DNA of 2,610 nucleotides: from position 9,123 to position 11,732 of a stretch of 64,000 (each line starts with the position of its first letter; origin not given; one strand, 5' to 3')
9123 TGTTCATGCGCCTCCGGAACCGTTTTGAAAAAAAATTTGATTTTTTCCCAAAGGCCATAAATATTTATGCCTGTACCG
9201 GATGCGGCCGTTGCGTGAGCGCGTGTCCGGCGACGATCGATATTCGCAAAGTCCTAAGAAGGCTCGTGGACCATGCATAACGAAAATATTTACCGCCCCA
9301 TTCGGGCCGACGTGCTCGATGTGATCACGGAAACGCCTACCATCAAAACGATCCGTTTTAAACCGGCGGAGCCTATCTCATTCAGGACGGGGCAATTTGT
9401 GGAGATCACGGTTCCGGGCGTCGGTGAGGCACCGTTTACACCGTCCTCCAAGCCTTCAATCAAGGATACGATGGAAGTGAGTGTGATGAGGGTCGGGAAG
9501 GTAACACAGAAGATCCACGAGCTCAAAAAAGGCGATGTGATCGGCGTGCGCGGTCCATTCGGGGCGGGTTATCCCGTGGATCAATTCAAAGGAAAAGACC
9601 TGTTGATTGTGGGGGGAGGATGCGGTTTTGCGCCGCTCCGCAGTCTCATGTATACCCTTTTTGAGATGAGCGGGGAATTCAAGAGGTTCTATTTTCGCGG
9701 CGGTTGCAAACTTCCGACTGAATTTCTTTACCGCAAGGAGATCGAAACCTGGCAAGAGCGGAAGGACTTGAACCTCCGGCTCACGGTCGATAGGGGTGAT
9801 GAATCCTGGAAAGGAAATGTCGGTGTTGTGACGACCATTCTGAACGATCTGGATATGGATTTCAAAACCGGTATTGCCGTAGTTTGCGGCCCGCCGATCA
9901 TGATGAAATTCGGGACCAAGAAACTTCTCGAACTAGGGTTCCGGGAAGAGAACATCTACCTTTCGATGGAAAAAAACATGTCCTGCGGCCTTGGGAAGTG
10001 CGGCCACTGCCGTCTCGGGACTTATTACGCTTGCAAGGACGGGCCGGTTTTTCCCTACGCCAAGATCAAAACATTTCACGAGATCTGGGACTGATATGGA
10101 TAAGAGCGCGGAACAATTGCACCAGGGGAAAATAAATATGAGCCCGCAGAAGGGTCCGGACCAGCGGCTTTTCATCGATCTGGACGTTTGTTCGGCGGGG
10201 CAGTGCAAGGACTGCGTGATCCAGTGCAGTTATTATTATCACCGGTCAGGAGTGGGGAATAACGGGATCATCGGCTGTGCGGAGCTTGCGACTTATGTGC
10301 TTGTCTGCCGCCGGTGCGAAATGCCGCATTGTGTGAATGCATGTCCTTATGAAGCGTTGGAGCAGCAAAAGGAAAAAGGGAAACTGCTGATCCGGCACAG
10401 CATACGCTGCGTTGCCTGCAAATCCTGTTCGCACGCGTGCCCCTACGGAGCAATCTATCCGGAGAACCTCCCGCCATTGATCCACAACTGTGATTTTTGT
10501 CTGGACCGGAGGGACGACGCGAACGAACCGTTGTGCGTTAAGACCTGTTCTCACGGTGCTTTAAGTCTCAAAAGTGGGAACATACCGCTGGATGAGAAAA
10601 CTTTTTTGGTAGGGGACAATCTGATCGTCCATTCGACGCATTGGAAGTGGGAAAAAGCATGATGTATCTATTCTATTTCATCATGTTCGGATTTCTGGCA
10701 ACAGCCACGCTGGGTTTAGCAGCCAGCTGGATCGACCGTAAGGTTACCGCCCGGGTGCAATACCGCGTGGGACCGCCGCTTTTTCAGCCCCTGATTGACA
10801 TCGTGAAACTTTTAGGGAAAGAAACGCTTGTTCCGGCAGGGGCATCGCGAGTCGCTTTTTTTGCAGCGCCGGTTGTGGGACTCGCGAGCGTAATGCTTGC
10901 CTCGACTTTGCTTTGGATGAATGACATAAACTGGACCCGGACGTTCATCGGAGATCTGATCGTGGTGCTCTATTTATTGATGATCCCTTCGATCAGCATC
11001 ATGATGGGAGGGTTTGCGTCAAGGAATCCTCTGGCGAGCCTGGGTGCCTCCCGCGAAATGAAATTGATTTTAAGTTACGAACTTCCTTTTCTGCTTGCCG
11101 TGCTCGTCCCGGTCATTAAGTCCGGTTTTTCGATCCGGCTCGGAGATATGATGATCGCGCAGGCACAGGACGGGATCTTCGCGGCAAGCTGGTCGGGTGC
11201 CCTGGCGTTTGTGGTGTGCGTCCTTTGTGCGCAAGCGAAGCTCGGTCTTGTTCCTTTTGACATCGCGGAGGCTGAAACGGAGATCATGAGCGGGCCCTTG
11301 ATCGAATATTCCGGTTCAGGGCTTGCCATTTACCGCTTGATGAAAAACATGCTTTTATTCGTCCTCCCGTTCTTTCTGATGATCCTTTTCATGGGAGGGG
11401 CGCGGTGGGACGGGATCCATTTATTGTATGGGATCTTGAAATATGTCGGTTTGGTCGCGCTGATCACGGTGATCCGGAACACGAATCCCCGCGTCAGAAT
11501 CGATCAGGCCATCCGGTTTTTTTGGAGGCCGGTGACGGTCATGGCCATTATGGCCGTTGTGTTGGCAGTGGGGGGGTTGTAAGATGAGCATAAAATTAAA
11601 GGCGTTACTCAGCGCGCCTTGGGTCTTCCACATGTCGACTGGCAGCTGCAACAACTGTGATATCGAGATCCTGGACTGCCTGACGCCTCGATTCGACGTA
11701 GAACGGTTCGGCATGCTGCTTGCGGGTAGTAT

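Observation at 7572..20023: Group 4 membrane-bound [NiFe] hydrogenase with 7 Mrp antiporter-like subunits preceded by an AsrAB-like NAD(P)H/FeS module and a Ni transporter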

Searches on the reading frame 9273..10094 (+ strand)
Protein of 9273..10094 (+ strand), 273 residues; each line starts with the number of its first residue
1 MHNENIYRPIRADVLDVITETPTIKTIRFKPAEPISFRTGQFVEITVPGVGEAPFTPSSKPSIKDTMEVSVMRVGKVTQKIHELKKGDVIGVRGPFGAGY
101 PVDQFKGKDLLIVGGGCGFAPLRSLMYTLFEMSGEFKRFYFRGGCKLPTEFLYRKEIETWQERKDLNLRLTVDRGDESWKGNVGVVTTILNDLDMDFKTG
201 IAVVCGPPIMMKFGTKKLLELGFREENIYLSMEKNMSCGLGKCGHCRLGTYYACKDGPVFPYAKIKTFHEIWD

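Call 3: search_protein_families(library=pfam, proteins=[window:9273-10094:+], max_evalue=0.01)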
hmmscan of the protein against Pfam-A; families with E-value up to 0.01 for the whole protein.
window:9273-10094:+ (273 aa): 3 families
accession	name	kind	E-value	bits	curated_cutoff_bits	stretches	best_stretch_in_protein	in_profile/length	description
PF00175.26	NAD_binding_1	-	3.6e-14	53.8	22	1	113-213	2-106/109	Oxidoreductase NAD-binding domain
PF10418.14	DHODB_Fe-S_bind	-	2.5e-10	40.3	23.9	1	233-265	1-40/41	Iron-sulfur cluster binding domain of dihydroorotate dehydrogenase B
PF00970.30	FAD_binding_6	-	7.7e-07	29.8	21.1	1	29-98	19-96/99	Oxidoreductase FAD-binding domain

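Call 6: search_protein_families(library=ncbifam, proteins=[window:9273-10094:+], max_evalue=0.001)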
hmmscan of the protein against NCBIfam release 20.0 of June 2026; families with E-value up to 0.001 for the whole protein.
window:9273-10094:+ (273 aa): 28 families (the best 25 are shown)
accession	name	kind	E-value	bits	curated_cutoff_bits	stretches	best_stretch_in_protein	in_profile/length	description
TIGR02911.1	sulfite_red_B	equivalog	2e-72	243.4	288.6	1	5-268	1-259/261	anaerobic sulfite reductase subunit AsrB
NF006220.0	PRK08345.1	subfamily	1.3e-66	224.8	395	1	1-265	2-287/294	cytochrome-c3 hydrogenase subunit gamma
NF040835.1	sulfhyd_HydG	equivalog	9.4e-57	192.5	650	1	2-266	10-285/292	NADPH-dependent hydrogenase/sulfhydrogenase 1 subunit gamma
NF040830.1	sulfhyd_ShyC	equivalog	1.5e-51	175.3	600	1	7-263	4-279/288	NAD(P)-dependent hydrogenase/sulfhydrogenase 2 subunit gamma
NF000796.0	PRK00054.1-1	equivalog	1e-46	159.3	224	1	9-266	3-236/254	dihydroorotate dehydrogenase electron transfer subunit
NF000798.0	PRK00054.1-3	equivalog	1.7e-26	93.4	219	1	69-262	64-239/244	dihydroorotate dehydrogenase electron transfer subunit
NF000799.0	PRK00054.1-4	equivalog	4e-23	81.8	314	1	40-264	36-255/258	dihydroorotate dehydrogenase electron transfer subunit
NF004862.0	PRK06222.1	subfamily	2.6e-22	79.7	220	1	37-265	28-248/281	sulfide/dihydroorotate dehydrogenase-like FAD/NAD-binding protein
NF058606.1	GlBtMonoRdsGbcB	equivalog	3.4e-22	78.8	500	1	15-224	19-238/362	glycine betaine monooxygenase reductase subunit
NF009414.0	PRK12778.1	equivalog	5e-21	74.7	1103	1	36-265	27-248/752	bifunctional dihydroorotate dehydrogenase B NAD binding subunit/NADPH-dependent glutamate synthase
NF000797.0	PRK00054.1-2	equivalog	6.5e-21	74.8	270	1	33-264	38-264/267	dihydroorotate dehydrogenase electron transfer subunit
NF045803.1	MethMoxFADbindMmoC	equivalog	1.8e-18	66.4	500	1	33-230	136-337/343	aromatic/alkene monooxygenase hydroxylase FAD-binding subunit MmoC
NF005963.0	PRK08051.1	equivalog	9.3e-17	61.1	230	1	10-229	4-226/233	NAD(P)H-flavin reductase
TIGR01941.1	nqrF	equivalog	3e-16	59.4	295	1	69-230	234-400/405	NADH:ubiquinone reductase (Na(+)-transporting) subunit F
NF040810.1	BenC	equivalog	2e-13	50.2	430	1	26-229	123-326/333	benzoate 1,2-dioxygenase electron transfer component BenC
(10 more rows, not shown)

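Call 10: search_solved_structures(query=window:9273-10094:+, max_evalue=1e-10)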
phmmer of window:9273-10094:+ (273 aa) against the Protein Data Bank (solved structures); distinct sequences matched with E-value up to 1e-10: 16.
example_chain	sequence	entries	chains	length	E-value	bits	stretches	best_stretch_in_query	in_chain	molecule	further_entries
9nez_C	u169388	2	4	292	3.8e-57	196.8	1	1-265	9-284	Sulfhydrogenase 1 subunit gamma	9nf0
5ksw_B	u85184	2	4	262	6.1e-23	84.5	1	39-260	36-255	Dihydroorotate dehydrogenase B (NAD(+)), electron transfer subunit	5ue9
1ep1_B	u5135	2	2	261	4.4e-20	75.2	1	40-260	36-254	DIHYDROOROTATE DEHYDROGENASE B (PYRK SUBUNIT)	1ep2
1ep3_B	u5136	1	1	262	4.4e-20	75.2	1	40-260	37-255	DIHYDROOROTATE DEHYDROGENASE B (PYRK SUBUNIT)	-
4ylf_A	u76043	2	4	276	1.2e-17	67.2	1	33-261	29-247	Dihydroorotate dehydrogenase B (NAD(+)), electron transfer subunit homolog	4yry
7qu3_A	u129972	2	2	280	8.3e-14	54.6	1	74-230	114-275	Na(+)-translocating NADH-quinone reductase subunit F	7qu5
7qty_A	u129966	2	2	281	1.8e-13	53.5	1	76-230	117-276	Na(+)-translocating NADH-quinone reductase subunit F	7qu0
1tvc_A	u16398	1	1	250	1.1e-12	50.9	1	35-229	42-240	METHANE MONOOXYGENASE COMPONENT C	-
7rom_A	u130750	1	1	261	6.8e-12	48.3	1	55-233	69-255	NADH-cytochrome b5 reductase 1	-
8ad3_A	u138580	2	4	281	1e-11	47.7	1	75-230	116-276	Na(+)-translocating NADH-quinone reductase subunit F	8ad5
4u9u_A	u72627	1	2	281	1.1e-11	47.6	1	75-230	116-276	Na(+)-translocating NADH-quinone reductase subunit F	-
8ad4_A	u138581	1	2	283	1.1e-11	47.6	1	75-230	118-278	Na(+)-translocating NADH-quinone reductase subunit F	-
4uaj_A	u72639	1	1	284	1.1e-11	47.6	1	75-230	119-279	Na(+)-translocating NADH-quinone reductase subunit F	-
5ogx_A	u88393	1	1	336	2.2e-11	46.6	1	8-217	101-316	Cytochrome P450 reductase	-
8a1t_F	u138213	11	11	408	3.5e-11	46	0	75-230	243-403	Na(+)-translocating NADH-quinone reductase subunit F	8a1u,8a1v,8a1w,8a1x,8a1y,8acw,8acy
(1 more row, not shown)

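Call 43: list_cluster_members(proteins=[window:7572-8222:+, window:7587-8222:+, window:8246-9277:+, window:9273-10091:+, window:10138-10659:+, window:20760-22064:+, window:22068-23564:+, window:19406-20020:+, window:6917-7531:+, window:10096-10659:+])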
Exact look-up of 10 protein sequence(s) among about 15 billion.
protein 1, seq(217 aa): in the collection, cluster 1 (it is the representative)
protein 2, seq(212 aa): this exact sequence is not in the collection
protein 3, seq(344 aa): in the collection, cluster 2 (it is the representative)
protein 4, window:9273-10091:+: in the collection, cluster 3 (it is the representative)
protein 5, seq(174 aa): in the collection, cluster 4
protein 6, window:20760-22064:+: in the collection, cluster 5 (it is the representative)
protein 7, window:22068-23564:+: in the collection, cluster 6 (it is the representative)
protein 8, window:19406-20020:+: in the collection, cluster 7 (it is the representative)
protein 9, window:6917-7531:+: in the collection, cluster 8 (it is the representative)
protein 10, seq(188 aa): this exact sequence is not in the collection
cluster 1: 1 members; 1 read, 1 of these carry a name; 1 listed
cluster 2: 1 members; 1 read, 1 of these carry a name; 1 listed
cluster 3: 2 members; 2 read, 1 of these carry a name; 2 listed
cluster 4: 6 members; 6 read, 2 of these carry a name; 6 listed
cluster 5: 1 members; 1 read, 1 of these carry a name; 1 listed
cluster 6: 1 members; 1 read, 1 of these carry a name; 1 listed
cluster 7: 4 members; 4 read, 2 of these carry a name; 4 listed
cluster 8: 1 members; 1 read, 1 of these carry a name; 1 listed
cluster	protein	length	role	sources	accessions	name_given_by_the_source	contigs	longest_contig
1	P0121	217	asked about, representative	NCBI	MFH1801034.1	MAG: hypothetical protein ABH891_09375 [Candidatus Omnitrophota bacterium]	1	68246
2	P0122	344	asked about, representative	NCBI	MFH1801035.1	MAG: 4Fe-4S dicluster domain-containing protein [Candidatus Omnitrophota bacterium]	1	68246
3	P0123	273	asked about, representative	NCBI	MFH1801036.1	MAG: FAD/NAD(P)-binding protein [Candidatus Omnitrophota bacterium]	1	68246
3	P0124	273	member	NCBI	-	-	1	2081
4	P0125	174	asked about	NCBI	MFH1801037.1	MAG: 4Fe-4S dicluster domain-containing protein [Candidatus Omnitrophota bacterium]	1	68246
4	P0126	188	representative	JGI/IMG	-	Fe-S-cluster-containing dehydrogenase component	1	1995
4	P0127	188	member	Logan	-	-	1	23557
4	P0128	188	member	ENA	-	-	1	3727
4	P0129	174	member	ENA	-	-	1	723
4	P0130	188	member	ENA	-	-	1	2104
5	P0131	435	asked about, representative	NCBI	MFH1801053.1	MAG: radical SAM protein [Candidatus Omnitrophota bacterium]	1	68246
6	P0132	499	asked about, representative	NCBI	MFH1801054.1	MAG: [FeFe] hydrogenase H-cluster radical SAM maturase HydG [Candidatus Omnitrophota ...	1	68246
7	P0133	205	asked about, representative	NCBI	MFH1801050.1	MAG: 4Fe-4S dicluster domain-containing protein [Candidatus Omnitrophota bacterium]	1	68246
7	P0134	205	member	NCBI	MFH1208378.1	MAG: 4Fe-4S dicluster domain-containing protein [Candidatus Omnitrophota bacterium]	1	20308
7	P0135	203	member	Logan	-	-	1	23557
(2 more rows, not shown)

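Call 46: search_solved_structures(query=window:9273-10094:+, max_evalue=1e-30, show_alignments=1)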
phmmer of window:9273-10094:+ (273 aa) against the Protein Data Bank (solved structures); distinct sequences matched with E-value up to 1e-30: 1.
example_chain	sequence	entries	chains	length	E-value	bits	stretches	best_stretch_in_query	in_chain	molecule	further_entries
9nez_C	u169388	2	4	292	3.8e-57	196.8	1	1-265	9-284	Sulfhydrogenase 1 subunit gamma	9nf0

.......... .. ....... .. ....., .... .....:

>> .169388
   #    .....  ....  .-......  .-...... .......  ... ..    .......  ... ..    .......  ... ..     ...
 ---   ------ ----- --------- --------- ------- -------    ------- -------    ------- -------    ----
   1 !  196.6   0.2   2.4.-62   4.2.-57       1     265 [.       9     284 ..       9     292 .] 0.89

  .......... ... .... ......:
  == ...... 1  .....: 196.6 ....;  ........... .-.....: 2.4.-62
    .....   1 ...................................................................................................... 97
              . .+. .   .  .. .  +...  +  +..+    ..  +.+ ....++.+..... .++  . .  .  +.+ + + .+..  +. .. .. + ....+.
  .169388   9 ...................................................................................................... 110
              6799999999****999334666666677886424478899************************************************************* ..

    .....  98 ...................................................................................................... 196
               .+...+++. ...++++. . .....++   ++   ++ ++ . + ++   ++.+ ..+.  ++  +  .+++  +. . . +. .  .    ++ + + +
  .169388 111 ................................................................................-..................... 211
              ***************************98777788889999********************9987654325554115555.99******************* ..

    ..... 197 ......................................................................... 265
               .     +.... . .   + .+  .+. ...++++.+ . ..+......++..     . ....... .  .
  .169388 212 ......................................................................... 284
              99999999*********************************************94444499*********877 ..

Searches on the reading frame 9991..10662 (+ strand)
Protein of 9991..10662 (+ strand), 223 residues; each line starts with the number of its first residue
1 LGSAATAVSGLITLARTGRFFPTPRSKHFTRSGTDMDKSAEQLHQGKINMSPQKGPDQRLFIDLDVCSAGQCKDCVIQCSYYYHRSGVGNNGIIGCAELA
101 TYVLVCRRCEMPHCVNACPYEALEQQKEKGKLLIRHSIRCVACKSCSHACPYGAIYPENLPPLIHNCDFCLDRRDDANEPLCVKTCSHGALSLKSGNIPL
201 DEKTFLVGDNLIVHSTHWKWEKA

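Call 3: search_protein_families(library=pfam, proteins=[window:9991-10662:+], max_evalue=0.01)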
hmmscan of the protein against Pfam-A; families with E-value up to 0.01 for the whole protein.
window:9991-10662:+ (223 aa): 10 families
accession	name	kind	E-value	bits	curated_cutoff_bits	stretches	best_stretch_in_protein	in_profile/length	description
PF13247.11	Fer4_11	-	6e-16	58.9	26.2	1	105-193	9-97/100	4Fe-4S dicluster domain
PF12838.12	Fer4_7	-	7.2e-09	36.4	27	1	106-154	2-52/52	4Fe-4S dicluster domain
PF13187.11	Fer4_9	-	1.8e-08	34.7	27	2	106-155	2-52/52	4Fe-4S dicluster domain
PF00037.32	Fer4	-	4.6e-05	23.5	21.1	1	139-156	7-24/24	4Fe-4S binding domain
PF13484.11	Fer4_16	-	0.00035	21.7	30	0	139-158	1-20/66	4Fe-4S double cluster binding domain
PF13237.11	Fer4_10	-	0.0026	18.1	25.5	1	106-151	9-53/53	4Fe-4S dicluster domain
PF14697.11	Fer4_21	-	0.0029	18.1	35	1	106-155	8-57/59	4Fe-4S dicluster domain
PF12837.12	Fer4_6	-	0.007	16.7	25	0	139-155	8-24/24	4Fe-4S binding domain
PF12797.12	Fer4_2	-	0.0081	16.5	24.5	1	139-152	9-22/22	4Fe-4S binding domain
PF12800.12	Fer4_4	-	0.0097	16.6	24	0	139-153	3-17/17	4Fe-4S binding domain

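Call 6: search_protein_families(library=ncbifam, proteins=[window:9991-10662:+], max_evalue=0.001)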
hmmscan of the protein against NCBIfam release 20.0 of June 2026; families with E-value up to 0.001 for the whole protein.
window:9991-10662:+ (223 aa): 29 families (the best 25 are shown)
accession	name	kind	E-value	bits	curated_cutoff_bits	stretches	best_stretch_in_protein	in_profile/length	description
TIGR02951.1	DMSO_dmsB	equivalog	1.8e-18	67.1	214.1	1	103-192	61-149/161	DMSO/selenate family reductase complex B subunit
NF045766.1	PhenlGlyoxDHPadI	equivalog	6.2e-14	51.6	700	1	70-195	15-137/443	NADH-dependent phenylglyoxylate dehydrogenase subunit beta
NF007382.0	PRK09898.1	equivalog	2.9e-12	46.6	213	1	77-153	95-169/208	ferredoxin-like protein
NF011569.0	PRK14993.1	equivalog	1.9e-11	43.9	416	1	61-191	47-183/244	tetrathionate reductase subunit TtrB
NF045797.1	DsrO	equivalog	2.3e-11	43.6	200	1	100-189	97-196/235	sulfate reduction electron transfer complex DsrMKJOP subunit DsrO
NF008134.0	PRK10882.1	equivalog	6.2e-11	41.9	263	1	105-191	112-203/329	hydrogenase 2 operon protein HybA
NF009408.0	PRK12769.1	equivalog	1.4e-10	40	1003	1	103-195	53-146/659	formate-dependent uric acid utilization protein AegA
TIGR03149.1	cyt_nit_nrfC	equivalog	5.2e-10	39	377.6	1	105-194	93-182/225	cytochrome c nitrite reductase Fe-S protein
NF045715.1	sulf_resp_HmcB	equivalog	5.4e-10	38.8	420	1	105-192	106-194/307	sulfate respiration complex iron-sulfur protein HmcB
TIGR01582.1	FDH-beta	equivalog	7.4e-10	38.4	334.7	1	106-193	93-179/283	formate dehydrogenase subunit beta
TIGR03478.1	DMSO_red_II_bet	subfamily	3e-09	36.2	480.7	1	105-188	130-212/321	DMSO reductase family type II enzyme, iron-sulfur subunit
NF009451.0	PRK12809.1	equivalog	7.8e-09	34.4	1154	1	98-193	48-136/639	formate-dependent uric acid utilization protein YgfT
NF042979.1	EthbenzDh_ebdB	equivalog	3.9e-08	32.5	740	1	103-187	150-233/354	ethylbenzene dehydrogenase subunit beta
NF007658.0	PRK10330.1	equivalog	4.1e-08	32.9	260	1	99-188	52-136/181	electron transport protein HydN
NF041715.1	arsenate_red_ArrB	equivalog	1.4e-07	31.2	450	1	104-156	55-105/233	arsenate respiratory reductase iron-sulfur subunit ArrB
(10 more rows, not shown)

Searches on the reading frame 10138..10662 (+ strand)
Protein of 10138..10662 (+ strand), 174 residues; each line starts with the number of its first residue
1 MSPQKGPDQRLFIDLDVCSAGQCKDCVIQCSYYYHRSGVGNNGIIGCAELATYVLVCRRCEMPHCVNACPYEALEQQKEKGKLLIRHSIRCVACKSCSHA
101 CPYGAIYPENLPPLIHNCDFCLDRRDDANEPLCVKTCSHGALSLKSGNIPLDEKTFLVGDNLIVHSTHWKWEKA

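Call 54: search_solved_structures(query=window:10138-10662:+, max_evalue=0.001)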
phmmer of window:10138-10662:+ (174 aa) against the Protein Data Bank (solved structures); distinct sequences matched with E-value up to 0.001: 29.
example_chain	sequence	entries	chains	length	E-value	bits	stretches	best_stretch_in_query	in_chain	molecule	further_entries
9sw6_G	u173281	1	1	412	8e-13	52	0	53-111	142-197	Polyferredoxin protein MvhB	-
1kqf_B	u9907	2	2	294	2.1e-10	44.1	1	57-144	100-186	FORMATE DEHYDROGENASE, NITRATE-INDUCIBLE, IRON-SULFUR SUBUNIT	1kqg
7qv7_B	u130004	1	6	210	4.5e-09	39.8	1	49-107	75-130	Hydrogen dependent carbon dioxide reductase subunit HycB4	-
4ydd_B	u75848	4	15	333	6.2e-09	39.3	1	56-142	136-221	DMSO reductase family type II enzyme, iron-sulfur subunit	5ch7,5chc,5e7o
6cz7_B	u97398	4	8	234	5.3e-08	36.3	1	52-106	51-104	4Fe-4S ferredoxin, iron-sulfur binding domain protein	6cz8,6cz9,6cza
2vpw_B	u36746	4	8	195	6.7e-08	36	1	12-138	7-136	NRFC PROTEIN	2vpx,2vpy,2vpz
30gj_B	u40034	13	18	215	1e-07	35.3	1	56-144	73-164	Formate dehydrogenase, beta subunit, putative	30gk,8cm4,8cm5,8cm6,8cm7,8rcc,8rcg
6sdr_B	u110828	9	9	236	1.5e-07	34.9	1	56-144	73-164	Formate dehydrogenase, beta subunit, putative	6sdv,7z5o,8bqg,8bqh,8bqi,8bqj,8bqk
8rc8_B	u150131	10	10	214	1.5e-07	34.9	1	56-144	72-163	Formate dehydrogenase, beta subunit, putative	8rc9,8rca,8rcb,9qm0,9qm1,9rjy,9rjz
8c0z_C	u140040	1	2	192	5.7e-07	32.9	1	11-143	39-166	Iron-sulfur cluster-binding protein potential subunit of aldehyde oxidoreductase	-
7qv7_A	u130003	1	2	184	1.1e-06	32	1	20-106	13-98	Hydrogen dependent carbon dioxide reductase subunit HycB3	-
7b04_A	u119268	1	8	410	1.6e-06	31.5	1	56-126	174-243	Nitrite oxidoreductase subunit B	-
2ivf_B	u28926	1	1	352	2.6e-06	30.8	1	55-138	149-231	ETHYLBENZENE DEHYDROGENASE BETA-SUBUNIT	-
3egw_B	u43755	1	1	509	3e-06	30.6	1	56-138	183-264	Respiratory nitrate reductase 1 beta chain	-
1q16_B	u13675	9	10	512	3.1e-06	30.6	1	56-138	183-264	Respiratory nitrate reductase 1 beta chain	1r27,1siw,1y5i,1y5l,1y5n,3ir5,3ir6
7z0s_B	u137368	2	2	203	0.00036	23.8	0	18-112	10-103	Formate hydrogenlyase subunit 2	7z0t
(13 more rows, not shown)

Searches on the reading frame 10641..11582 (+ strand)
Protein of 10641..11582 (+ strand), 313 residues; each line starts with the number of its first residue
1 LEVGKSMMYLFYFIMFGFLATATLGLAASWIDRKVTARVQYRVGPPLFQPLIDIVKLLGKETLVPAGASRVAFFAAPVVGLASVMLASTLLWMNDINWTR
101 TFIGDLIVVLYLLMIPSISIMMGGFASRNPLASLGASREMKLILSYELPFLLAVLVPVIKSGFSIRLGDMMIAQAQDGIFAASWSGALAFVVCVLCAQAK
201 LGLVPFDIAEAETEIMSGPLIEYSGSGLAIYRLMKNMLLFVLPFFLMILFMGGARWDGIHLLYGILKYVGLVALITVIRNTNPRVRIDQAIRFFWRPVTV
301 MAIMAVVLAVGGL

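Call 3: search_protein_families(library=pfam, proteins=[window:10641-11582:+], max_evalue=0.01)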
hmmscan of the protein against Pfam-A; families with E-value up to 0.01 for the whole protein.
window:10641-11582:+ (313 aa): 1 family
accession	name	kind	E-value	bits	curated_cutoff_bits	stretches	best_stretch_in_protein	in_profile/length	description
PF00146.26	NADHdh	-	4.5e-64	217.1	27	1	19-309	8-297/298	NADH dehydrogenase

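Call 6: search_protein_families(library=ncbifam, proteins=[window:10641-11582:+], max_evalue=0.001)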
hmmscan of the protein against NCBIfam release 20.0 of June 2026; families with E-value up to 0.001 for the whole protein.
window:10641-11582:+ (313 aa): 7 families
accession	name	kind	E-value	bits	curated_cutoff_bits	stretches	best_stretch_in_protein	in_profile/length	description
NF004741.0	PRK06076.1-2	equivalog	6.2e-53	180.1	305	1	9-310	21-330/337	NADH-quinone oxidoreductase subunit NuoH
NF004744.0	PRK06076.1-5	equivalog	7.8e-32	110.8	542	1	14-254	33-280/372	NADH-quinone oxidoreductase subunit NuoH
NF004745.0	PRK06076.1-6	equivalog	7e-31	107.7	450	1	29-309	34-329/341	NADH-quinone oxidoreductase subunit NuoH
NF040610.1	F420_dehyd_FpoH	exception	7.7e-31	107.7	475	1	23-309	25-332/339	F420H2 dehydrogenase subunit FpoH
NF004742.0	PRK06076.1-3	equivalog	5.4e-28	98.2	531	1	41-308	60-346/356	NADH-quinone oxidoreductase subunit NuoH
NF004740.0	PRK06076.1-1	equivalog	3.3e-27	95.8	399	1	15-307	19-314/325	NADH-quinone oxidoreductase subunit NuoH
NF004743.0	PRK06076.1-4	equivalog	5.6e-25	88.1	494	1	18-306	24-338/433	NADH-quinone oxidoreductase subunit NuoH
